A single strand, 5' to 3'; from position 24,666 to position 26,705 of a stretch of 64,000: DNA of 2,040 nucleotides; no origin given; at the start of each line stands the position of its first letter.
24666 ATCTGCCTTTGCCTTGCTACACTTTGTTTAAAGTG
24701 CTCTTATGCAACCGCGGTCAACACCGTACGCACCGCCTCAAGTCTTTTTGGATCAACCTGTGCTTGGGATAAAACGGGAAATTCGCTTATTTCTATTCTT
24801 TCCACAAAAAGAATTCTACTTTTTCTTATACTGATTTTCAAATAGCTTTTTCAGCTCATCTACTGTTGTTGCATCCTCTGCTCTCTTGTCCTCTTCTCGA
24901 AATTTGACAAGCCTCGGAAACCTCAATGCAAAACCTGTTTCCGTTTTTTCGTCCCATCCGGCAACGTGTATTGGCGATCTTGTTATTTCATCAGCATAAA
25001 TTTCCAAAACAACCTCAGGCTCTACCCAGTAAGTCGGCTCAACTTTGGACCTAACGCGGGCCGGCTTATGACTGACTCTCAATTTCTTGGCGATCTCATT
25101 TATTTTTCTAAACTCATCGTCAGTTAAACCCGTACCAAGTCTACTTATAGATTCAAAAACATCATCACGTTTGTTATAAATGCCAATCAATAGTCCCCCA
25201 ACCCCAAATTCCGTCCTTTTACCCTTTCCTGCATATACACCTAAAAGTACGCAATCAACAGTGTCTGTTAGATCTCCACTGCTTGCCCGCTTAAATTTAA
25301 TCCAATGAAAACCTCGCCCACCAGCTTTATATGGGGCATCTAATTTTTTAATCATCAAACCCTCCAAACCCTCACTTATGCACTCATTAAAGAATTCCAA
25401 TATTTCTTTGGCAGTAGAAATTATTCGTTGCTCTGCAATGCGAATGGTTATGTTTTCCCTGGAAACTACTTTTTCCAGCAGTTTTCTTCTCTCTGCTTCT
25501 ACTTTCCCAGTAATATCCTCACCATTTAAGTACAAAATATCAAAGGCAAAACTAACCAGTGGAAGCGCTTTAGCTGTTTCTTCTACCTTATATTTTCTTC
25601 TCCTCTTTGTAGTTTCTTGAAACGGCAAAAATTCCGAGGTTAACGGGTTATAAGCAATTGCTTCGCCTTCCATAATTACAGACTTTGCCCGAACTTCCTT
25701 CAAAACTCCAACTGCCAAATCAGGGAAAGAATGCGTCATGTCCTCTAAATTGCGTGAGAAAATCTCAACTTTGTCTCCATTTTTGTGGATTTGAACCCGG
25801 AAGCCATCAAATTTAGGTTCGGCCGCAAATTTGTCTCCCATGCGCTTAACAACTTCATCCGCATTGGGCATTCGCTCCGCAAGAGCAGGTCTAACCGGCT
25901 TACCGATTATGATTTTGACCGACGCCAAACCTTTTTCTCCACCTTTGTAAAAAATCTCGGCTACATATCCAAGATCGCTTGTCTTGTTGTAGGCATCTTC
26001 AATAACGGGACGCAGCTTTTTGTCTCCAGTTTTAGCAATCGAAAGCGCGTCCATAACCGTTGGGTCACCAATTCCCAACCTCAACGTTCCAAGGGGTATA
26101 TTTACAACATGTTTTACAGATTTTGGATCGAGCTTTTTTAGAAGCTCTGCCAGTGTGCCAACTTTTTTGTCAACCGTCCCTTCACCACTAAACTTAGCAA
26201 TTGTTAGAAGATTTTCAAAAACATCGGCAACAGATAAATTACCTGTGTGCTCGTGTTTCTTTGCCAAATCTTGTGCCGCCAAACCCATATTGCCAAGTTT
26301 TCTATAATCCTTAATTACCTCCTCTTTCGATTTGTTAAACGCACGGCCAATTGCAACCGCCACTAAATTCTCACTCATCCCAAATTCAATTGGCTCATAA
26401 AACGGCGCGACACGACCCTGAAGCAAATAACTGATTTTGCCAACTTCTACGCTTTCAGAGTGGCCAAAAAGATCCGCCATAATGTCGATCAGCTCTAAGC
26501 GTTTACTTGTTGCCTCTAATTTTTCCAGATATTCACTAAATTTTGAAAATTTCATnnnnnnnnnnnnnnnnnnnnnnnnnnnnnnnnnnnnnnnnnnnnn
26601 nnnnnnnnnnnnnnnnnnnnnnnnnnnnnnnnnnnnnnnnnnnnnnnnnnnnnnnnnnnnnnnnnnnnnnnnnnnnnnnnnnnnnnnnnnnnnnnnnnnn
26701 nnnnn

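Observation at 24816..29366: Co-directional operon: Fic AMPylator-like – Tpt1/KptA-like ART-fold protein – small ORF – ATP-dependent (LigB-type) ligase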

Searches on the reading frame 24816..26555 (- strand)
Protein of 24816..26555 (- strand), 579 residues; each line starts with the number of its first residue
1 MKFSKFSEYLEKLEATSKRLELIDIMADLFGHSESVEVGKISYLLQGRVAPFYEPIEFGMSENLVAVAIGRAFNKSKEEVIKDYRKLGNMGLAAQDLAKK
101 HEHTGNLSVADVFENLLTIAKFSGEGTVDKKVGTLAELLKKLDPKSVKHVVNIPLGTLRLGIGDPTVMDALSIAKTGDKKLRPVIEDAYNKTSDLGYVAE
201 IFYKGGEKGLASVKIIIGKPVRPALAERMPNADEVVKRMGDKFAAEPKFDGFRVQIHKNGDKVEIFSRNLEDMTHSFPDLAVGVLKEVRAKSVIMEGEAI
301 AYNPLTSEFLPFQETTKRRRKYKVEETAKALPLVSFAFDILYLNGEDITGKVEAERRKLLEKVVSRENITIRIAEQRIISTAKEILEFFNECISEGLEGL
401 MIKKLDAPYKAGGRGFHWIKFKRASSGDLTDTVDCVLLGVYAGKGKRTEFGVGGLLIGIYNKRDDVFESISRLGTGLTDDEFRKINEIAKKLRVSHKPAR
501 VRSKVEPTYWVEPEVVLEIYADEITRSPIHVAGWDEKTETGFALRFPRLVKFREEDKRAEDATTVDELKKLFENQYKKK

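Call 3: search_protein_families(library=pfam, proteins=[window:24816-26555:-], max_evalue=1)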
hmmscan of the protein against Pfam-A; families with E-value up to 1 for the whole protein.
window:24816-26555:- (579 aa): 5 families
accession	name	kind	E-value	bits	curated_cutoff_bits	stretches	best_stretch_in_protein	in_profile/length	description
PF01068.26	DNA_ligase_A_M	-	6.6e-59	199.5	26.2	1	223-422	1-204/204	ATP dependent DNA ligase domain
PF04675.19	DNA_ligase_A_N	-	8.6e-35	120.9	24.6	1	2-172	1-174/174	DNA ligase N terminus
PF04679.21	DNA_ligase_A_C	-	1.6e-17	64.1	27.5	1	451-555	4-93/94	ATP dependent DNA ligase C terminal region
PF09414.15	RNA_ligase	-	0.0012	19.4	27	1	242-410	2-162/171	RNA ligase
PF17536.7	Mx_ML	-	0.23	11.6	25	1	418-502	36-122/149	Matrix and Matrix long proteins N-terminal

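Call 4: search_protein_families(library=ncbifam, proteins=[window:24816-26555:-], max_evalue=1)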
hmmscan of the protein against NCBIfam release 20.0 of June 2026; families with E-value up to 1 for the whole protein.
window:24816-26555:- (579 aa): 13 families
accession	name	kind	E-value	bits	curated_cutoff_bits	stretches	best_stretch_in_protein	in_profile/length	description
TIGR00574.1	dnl1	superfamily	1.1e-133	446.7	217.8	1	57-573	1-527/527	ATP-dependent DNA ligase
NF041331.1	LigA_Halo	equivalog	3.9e-90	302.9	830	1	1-572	1-551/552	ATP-dependent DNA ligase LigA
NF002868.0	PRK03180.1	equivalog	2.1e-76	257.7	641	1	90-573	56-507/509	ATP-dependent DNA ligase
NF006701.0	PRK09247.1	equivalog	7e-55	187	543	1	5-575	3-538/540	ATP-dependent DNA ligase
TIGR04120.1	DNA_lig_bact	equivalog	4e-51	174.6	400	1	5-571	2-525/526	cisplatin damage response ATP-dependent DNA ligase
TIGR02779.1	NHEJ_ligase_lig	equivalog_domain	1.4e-44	152.6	227.75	1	238-526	11-279/302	non-homologous end-joining DNA ligase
NF007210.0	PRK09632.1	equivalog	7.8e-39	133.6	989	1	227-526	480-756/781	ATP-dependent DNA ligase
TIGR02776.1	NHEJ_ligase_prk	equivalog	3.6e-38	131.8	373.2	1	240-526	4-271/587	DNA ligase D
NF004628.0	PRK05972.1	subfamily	4.7e-33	114.3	895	1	239-527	257-525/870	ATP-dependent DNA ligase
NF006078.0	PRK08224.1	equivalog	4.5e-30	104.8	296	1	219-473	7-239/350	ATP-dependent DNA ligase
NF007211.0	PRK09633.1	equivalog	3.6e-22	78.5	774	1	239-424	14-209/610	DNA ligase D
NF005796.0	PRK07636.1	subfamily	4e-19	68.8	337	1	241-420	18-183/275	ATP-dependent DNA ligase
NF006592.0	PRK09125.1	equivalog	9.3e-10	38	200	1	355-481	134-247/283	DNA ligase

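Call 24: search_protein_families(library=padloc, proteins=[window:24816-26555:-], max_evalue=1)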
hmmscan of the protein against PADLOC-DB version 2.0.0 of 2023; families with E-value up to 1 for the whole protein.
window:24816-26555:- (579 aa): 0 families

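Call 55: find_homologous_proteins(query=window:24816-26555:-, max_evalue=1e-100)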
Query window:24816-26555:- (579 aa): 6347 proteins with E <= 1e-100 among 8000 candidates; the best 120 are listed.
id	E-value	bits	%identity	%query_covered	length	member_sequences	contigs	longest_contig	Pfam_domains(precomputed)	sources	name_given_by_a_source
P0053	0.0e+0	1274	100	100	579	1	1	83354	PF04675.20,PF01068.27,PF04679.22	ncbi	-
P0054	0.0e+0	1104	86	100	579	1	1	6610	PF04675.20,PF01068.27,PF04679.22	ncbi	-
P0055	0.0e+0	1060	81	100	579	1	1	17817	PF04675.20,PF01068.27,PF04679.22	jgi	jgi:DNA ligase-1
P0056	0.0e+0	1060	82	100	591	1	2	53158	PF04675.20,PF01068.27,PF04679.22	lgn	-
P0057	0.0e+0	1060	82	100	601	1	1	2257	PF04675.20,PF01068.27,PF04679.22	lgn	-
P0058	0.0e+0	1057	82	56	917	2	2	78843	PF04675.20,PF01068.27,PF04679.22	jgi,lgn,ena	-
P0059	0.0e+0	1043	80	99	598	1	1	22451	PF04675.20,PF01068.27,PF04679.22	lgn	-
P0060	0.0e+0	1028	79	100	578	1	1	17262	PF04675.20,PF01068.27,PF04679.22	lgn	-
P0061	0.0e+0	1028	79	100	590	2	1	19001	PF04675.20,PF09414.16,PF01068.27,PF04679.22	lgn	-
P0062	0.0e+0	1028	80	100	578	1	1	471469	PF04675.20,PF09414.16,PF01068.27,PF04679.22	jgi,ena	jgi:DNA ligase-1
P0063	0.0e+0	1021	79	100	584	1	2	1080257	PF04675.20,PF01068.27,PF04679.22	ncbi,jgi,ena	-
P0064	0.0e+0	1019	78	100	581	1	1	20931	PF04675.20,PF09414.16,PF01068.27,PF04679.22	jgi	-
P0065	0.0e+0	1012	77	100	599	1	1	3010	PF04675.20,PF01068.27,PF04679.22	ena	-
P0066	1.5e-298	1009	76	100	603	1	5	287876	PF04675.20,PF01068.27,PF04679.22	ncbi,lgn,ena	-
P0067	1.5e-296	1003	78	100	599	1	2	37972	PF04675.20,PF01068.27,PF04679.22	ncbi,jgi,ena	-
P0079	4.9e-291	984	71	100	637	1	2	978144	PF04675.20,PF01068.27,PF04679.22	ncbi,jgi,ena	-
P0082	2.6e-290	982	73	100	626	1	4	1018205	PF04675.20,PF01068.27,PF04679.22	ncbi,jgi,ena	-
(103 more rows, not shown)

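Call 56: find_encoding_contigs(protein=P0063, flank=7000, max_places=1)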
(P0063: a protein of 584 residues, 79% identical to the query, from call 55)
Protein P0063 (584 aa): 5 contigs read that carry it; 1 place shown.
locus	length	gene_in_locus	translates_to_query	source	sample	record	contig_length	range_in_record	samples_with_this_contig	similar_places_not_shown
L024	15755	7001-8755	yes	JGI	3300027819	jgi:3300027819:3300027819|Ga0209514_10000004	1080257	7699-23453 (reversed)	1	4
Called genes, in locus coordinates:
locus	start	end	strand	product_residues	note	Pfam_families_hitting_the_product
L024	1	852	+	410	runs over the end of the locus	PF07690:MFS_1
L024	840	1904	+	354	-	PF02463:SMC_N, PF13175:AAA_15, PF13476:AAA_23, PF13514:AAA_27 (weak), PF13555:AAA_29 (faint), PF13304:AAA_21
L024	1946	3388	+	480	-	-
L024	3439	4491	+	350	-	PF02661:Fic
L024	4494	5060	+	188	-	-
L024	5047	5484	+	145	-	-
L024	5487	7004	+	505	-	PF00316:FBPase (weak), PF00459:Inositol_P (weak)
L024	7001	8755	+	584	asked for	PF04675:DNA_ligase_A_N, PF01068:DNA_ligase_A_M, PF04679:DNA_ligase_A_C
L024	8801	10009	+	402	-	PF01204:Trehalase, PF22422:MGH1-like_GH, PF03200:Glyco_hydro_63 (faint), PF01204:Trehalase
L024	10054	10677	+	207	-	PF03167:UDG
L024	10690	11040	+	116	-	PF09685:MamF_MmsF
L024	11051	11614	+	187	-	PF01195:Pept_tRNA_hydro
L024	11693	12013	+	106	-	PF01035:DNA_binding_1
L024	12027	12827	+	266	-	PF00696:AA_kinase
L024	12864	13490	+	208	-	-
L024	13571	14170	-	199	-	-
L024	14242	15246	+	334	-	PF02401:LYTB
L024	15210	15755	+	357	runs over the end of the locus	PF00348:polyprenyl_synt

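Call 57: find_encoding_contigs(protein=P0062, flank=7000, max_places=1)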
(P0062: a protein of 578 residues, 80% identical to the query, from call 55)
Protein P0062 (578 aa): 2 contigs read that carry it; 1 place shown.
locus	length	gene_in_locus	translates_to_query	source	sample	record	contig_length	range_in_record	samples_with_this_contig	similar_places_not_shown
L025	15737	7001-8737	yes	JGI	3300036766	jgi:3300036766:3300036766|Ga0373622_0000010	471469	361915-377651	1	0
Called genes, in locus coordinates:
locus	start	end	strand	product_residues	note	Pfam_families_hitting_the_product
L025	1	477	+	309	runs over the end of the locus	PF02739:5_3_exonuc_N, PF01367:5_3_exonuc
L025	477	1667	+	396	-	PF13439:Glyco_transf_4, PF20706:GT4-conflict (weak), PF00534:Glycos_transf_1, PF13692:Glyco_trans_1_4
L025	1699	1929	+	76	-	-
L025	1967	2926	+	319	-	PF01149:Fapy_DNA_glyco, PF06831:H2TH, PF06827:zf-FPG_IleRS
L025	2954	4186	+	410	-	PF07690:MFS_1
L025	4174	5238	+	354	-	PF02463:SMC_N, PF13175:AAA_15, PF13476:AAA_23, PF13514:AAA_27 (weak), PF13555:AAA_29 (weak), PF13304:AAA_21 (weak)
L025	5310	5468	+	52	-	-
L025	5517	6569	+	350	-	PF02661:Fic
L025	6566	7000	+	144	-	-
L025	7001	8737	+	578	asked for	PF04675:DNA_ligase_A_N, PF01068:DNA_ligase_A_M, PF09414:RNA_ligase (faint), PF04679:DNA_ligase_A_C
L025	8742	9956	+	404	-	PF01204:Trehalase, PF03200:Glyco_hydro_63 (faint), PF22422:MGH1-like_GH, PF01204:Trehalase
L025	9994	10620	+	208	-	PF03167:UDG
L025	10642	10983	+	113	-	PF09685:MamF_MmsF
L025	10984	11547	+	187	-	PF01195:Pept_tRNA_hydro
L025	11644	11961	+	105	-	PF01035:DNA_binding_1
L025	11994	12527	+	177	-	-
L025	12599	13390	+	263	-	PF00696:AA_kinase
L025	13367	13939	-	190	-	-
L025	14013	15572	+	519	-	PF00293:NUDIX, PF00348:polyprenyl_synt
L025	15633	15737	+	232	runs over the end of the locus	PF01255:Prenyltransf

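Call 58: find_encoding_contigs(protein=P0082, flank=7000, max_places=1)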
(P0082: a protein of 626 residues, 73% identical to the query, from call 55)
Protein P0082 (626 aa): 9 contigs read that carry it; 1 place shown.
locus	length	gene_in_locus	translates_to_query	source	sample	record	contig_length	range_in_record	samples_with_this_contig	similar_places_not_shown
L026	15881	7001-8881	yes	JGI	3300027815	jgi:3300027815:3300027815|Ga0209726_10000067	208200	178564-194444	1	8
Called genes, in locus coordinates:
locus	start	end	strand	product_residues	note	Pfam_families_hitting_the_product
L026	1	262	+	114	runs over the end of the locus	-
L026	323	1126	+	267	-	PF00005:ABC_tran, PF13304:AAA_21 (faint)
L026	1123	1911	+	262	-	PF01061:ABC2_membrane (weak)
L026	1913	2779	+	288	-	PF01149:Fapy_DNA_glyco, PF06831:H2TH, PF06827:zf-FPG_IleRS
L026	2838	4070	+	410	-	PF07690:MFS_1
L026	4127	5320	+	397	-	PF02463:SMC_N, PF13175:AAA_15, PF13476:AAA_23, PF13555:AAA_29 (weak), PF13304:AAA_21 (faint)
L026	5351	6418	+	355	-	PF02661:Fic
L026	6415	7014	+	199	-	-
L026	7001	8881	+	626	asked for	PF04675:DNA_ligase_A_N, PF01068:DNA_ligase_A_M, PF04679:DNA_ligase_A_C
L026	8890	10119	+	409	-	PF01204:Trehalase, PF22422:MGH1-like_GH, PF03200:Glyco_hydro_63 (faint), PF01204:Trehalase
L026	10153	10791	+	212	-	PF03167:UDG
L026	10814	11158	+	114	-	PF09685:MamF_MmsF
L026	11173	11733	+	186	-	PF01195:Pept_tRNA_hydro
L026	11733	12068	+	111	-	PF01035:DNA_binding_1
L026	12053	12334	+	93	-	PF00708:Acylphosphatase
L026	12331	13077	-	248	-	PF12710:HAD, PF23270:HAD_RAM2_N (weak)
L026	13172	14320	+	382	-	PF02670:DXP_reductoisom, PF08436:DXP_redisom_C, PF13288:DXPR_C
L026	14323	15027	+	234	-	PF01128:IspD, PF02348:CTP_transf_3, PF12804:NTP_transf_3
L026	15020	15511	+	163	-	PF02542:YgbB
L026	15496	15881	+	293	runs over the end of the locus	PF00288:GHMP_kinases_N, PF08544:GHMP_kinases_C (weak)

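Call 60: search_protein_families(library=pfam, proteins=[L024:4494-5060:+, L026:6415-7014:+, L024:5047-5484:+, L025:6566-7000:+, L024:5487-7004:+, L024:1946-3388:+], max_evalue=1)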
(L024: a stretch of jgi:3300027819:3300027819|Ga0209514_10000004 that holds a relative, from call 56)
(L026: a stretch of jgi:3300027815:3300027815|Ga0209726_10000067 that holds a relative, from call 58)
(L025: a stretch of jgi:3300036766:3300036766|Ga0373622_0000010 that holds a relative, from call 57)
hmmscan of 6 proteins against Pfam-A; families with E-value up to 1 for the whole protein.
L024:4494-5060:+ (188 aa): 0 families

L026:6415-7014:+ (199 aa): 1 family
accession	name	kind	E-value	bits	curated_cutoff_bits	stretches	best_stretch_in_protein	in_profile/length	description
PF13481.12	AAA_25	-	0.029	14.4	27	1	59-139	85-173/195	AAA domain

L024:5047-5484:+ (145 aa): 0 families

L025:6566-7000:+ (144 aa): 0 families

L024:5487-7004:+ (505 aa): 3 families
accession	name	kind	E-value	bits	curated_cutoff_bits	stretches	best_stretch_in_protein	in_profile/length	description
PF00459.30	Inositol_P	-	1.1e-06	28.9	27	1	241-482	15-254/271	Inositol monophosphatase family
PF00316.25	FBPase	-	1.3e-05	25.4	34.8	1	264-324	52-115/191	Fructose-1-6-bisphosphatase, N-terminal domain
PF01966.28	HD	-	0.0054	17.4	22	1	52-103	12-71/116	HD domain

L024:1946-3388:+ (480 aa): 0 families

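Call 61: search_solved_structures(query=L026:6415-7014:+, max_evalue=10, show_alignments=2)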
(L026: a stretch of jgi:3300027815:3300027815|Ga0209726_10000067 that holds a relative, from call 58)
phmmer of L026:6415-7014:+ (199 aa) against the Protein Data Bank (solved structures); distinct sequences matched with E-value up to 10: 1.
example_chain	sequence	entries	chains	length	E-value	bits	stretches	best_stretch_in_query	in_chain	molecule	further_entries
7lo5_A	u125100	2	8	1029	0.51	13.2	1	107-146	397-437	Site-specific DNA-methyltransferase (adenine-specific)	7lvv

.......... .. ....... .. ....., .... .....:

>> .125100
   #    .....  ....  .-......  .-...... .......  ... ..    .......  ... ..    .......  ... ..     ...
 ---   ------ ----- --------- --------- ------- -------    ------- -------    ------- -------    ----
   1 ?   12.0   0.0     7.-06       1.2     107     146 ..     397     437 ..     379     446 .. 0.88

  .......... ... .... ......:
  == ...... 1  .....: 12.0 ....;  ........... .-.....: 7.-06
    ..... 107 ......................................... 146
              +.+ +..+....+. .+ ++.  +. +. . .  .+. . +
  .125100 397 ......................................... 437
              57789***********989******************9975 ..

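Call 64: find_encoding_contigs(protein=P0066, flank=6000, max_places=1)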
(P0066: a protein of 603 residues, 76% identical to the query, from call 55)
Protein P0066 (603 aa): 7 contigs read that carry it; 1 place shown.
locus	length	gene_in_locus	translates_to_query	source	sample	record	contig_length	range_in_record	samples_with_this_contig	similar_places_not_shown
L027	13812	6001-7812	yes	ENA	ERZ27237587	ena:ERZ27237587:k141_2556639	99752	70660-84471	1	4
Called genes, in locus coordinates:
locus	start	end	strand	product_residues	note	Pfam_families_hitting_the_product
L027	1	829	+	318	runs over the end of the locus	PF00005:ABC_tran, PF13304:AAA_21 (faint)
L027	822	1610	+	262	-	PF01061:ABC2_membrane, PF12698:ABC2_membrane_3 (weak)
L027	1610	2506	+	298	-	PF01149:Fapy_DNA_glyco, PF05833:NFACT_N (weak), PF06831:H2TH, PF06827:zf-FPG_IleRS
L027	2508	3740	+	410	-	PF07690:MFS_1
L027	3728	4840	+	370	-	PF02463:SMC_N, PF13175:AAA_15, PF13476:AAA_23, PF13514:AAA_27 (weak), PF13304:AAA_21 (weak)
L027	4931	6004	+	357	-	PF02661:Fic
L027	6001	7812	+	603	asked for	PF04675:DNA_ligase_A_N, PF01068:DNA_ligase_A_M, PF04679:DNA_ligase_A_C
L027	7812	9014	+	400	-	PF01204:Trehalase, PF03200:Glyco_hydro_63 (faint), PF22422:MGH1-like_GH, PF01204:Trehalase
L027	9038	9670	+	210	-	PF03167:UDG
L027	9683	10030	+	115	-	PF09685:MamF_MmsF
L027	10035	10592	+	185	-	PF01195:Pept_tRNA_hydro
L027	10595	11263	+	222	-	PF09335:VTT_dom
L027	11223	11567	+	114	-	PF01035:DNA_binding_1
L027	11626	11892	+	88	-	PF00708:Acylphosphatase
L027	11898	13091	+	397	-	PF02670:DXP_reductoisom, PF08436:DXP_redisom_C, PF13288:DXPR_C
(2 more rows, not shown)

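Call 65: find_encoding_contigs(protein=P0079, flank=6000, max_places=1)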
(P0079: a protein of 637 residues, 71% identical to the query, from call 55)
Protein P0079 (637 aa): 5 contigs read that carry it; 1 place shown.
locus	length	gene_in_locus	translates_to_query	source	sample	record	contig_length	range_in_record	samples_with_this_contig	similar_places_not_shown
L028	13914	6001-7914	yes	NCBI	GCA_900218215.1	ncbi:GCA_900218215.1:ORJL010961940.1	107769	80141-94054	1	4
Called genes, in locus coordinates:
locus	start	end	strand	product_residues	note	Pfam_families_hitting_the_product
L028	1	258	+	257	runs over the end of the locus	PF00005:ABC_tran, PF13304:AAA_21 (faint)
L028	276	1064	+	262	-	PF01061:ABC2_membrane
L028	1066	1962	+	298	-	PF01149:Fapy_DNA_glyco, PF06831:H2TH, PF06677:Auto_anti-p27 (weak), PF06827:zf-FPG_IleRS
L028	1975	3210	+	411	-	PF07690:MFS_1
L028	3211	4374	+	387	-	PF02463:SMC_N, PF13175:AAA_15, PF13476:AAA_23, PF13514:AAA_27 (weak), PF13555:AAA_29 (weak), PF13304:AAA_21 (weak)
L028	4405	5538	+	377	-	PF02661:Fic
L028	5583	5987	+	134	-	PF05635:23S_rRNA_IVP, PF22296:bAvd (weak)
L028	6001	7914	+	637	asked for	PF04675:DNA_ligase_A_N, PF01068:DNA_ligase_A_M, PF04679:DNA_ligase_A_C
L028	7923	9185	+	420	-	PF01204:Trehalase, PF22422:MGH1-like_GH, PF03200:Glyco_hydro_63 (faint), PF01204:Trehalase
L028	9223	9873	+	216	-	PF03167:UDG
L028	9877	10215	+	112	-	PF09685:MamF_MmsF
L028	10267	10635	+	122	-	PF05635:23S_rRNA_IVP, PF22296:bAvd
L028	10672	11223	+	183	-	PF01195:Pept_tRNA_hydro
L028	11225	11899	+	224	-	PF09335:VTT_dom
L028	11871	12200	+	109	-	PF01035:DNA_binding_1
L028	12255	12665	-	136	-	-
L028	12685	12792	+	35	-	-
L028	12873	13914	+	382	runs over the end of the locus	PF02670:DXP_reductoisom, PF08436:DXP_redisom_C, PF13288:DXPR_C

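Call 73: search_protein_families(library=phrogs, proteins=[L024:4494-5060:+, L026:6415-7014:+], max_evalue=0.1)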
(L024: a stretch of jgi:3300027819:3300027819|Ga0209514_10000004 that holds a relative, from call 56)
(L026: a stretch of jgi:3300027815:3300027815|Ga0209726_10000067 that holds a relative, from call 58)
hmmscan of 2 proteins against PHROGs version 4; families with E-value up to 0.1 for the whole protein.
L024:4494-5060:+ (188 aa): 0 families

L026:6415-7014:+ (199 aa): 0 families
